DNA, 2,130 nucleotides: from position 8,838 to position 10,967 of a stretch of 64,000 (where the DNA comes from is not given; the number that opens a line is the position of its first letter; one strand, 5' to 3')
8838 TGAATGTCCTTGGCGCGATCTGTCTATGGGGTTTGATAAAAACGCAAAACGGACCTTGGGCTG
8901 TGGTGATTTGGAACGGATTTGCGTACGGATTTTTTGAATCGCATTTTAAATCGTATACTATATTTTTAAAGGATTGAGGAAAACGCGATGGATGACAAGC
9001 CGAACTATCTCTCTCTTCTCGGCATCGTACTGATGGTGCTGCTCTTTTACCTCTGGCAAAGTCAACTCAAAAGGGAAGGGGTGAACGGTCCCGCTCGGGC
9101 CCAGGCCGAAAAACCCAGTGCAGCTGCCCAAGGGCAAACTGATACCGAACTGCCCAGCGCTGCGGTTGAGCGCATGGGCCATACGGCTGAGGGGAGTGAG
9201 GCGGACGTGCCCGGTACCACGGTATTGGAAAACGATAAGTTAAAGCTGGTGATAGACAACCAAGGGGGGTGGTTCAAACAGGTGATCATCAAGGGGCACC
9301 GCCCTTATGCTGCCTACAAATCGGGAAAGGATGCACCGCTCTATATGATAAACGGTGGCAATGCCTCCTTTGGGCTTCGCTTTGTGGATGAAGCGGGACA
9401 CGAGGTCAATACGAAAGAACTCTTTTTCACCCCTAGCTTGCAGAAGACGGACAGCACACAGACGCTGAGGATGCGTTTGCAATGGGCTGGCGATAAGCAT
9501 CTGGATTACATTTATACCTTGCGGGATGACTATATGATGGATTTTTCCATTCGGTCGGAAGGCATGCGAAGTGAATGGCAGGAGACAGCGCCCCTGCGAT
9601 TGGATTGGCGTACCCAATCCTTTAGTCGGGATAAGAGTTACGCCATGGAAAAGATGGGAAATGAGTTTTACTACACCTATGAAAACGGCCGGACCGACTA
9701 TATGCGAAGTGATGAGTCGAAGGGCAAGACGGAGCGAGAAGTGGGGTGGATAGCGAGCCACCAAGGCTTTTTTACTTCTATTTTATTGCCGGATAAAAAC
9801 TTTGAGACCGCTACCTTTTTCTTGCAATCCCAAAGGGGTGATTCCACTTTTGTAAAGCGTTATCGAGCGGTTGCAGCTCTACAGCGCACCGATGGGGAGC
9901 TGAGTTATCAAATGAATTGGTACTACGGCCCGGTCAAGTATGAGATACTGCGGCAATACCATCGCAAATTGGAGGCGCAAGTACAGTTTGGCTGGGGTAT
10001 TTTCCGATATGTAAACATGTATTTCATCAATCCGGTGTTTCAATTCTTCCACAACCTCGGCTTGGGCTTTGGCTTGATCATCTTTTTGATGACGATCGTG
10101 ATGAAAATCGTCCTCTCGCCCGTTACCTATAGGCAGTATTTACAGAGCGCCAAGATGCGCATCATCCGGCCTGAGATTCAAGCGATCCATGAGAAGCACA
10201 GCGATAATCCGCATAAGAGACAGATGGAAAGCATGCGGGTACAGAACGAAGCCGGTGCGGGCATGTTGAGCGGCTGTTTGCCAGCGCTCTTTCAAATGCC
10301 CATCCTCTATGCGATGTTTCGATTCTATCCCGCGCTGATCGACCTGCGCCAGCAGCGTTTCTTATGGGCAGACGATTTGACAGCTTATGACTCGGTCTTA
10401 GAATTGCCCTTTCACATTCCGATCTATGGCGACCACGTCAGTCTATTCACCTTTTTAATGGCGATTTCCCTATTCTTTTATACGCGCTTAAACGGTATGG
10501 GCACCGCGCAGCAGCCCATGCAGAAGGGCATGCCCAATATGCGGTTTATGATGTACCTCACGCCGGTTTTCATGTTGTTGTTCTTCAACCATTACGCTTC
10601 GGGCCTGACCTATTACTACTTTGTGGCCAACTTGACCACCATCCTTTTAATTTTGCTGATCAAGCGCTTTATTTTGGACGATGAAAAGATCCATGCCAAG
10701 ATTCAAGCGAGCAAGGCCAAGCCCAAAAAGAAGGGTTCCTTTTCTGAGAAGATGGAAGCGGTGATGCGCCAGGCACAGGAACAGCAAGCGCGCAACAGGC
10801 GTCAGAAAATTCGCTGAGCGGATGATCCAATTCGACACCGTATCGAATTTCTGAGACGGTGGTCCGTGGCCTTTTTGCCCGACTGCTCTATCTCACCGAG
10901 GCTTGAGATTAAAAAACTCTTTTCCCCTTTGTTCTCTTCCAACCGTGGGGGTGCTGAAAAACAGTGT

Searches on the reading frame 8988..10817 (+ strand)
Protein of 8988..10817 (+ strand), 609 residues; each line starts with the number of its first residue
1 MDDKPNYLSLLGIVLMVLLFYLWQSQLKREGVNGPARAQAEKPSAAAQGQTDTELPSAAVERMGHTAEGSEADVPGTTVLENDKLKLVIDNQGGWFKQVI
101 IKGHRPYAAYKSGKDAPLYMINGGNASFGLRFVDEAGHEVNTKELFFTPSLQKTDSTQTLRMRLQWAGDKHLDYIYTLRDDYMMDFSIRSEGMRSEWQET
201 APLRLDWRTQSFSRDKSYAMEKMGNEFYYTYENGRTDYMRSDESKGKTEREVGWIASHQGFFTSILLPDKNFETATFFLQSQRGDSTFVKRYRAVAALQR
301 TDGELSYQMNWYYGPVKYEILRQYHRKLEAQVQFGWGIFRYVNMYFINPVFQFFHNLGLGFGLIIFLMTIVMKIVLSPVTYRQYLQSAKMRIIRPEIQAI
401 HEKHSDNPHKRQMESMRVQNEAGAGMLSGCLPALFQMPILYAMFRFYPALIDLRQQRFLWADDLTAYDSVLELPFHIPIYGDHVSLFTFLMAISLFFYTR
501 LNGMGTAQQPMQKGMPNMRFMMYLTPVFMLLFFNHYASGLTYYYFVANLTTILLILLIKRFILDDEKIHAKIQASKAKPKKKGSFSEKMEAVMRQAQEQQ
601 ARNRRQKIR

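Call 13: search_protein_families(library=pfam, proteins=[window:8988-10817:+])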
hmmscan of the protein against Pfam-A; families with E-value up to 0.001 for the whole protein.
window:8988-10817:+ (609 aa): 2 families
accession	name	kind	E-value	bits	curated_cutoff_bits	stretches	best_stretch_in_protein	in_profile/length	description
PF02096.25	60KD_IMP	-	4.8e-42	144.1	35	1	361-559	1-162/163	60Kd inner membrane protein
PF14849.12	YidC_periplas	-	1.7e-22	81.2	24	1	80-337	4-273/283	YidC periplasmic domain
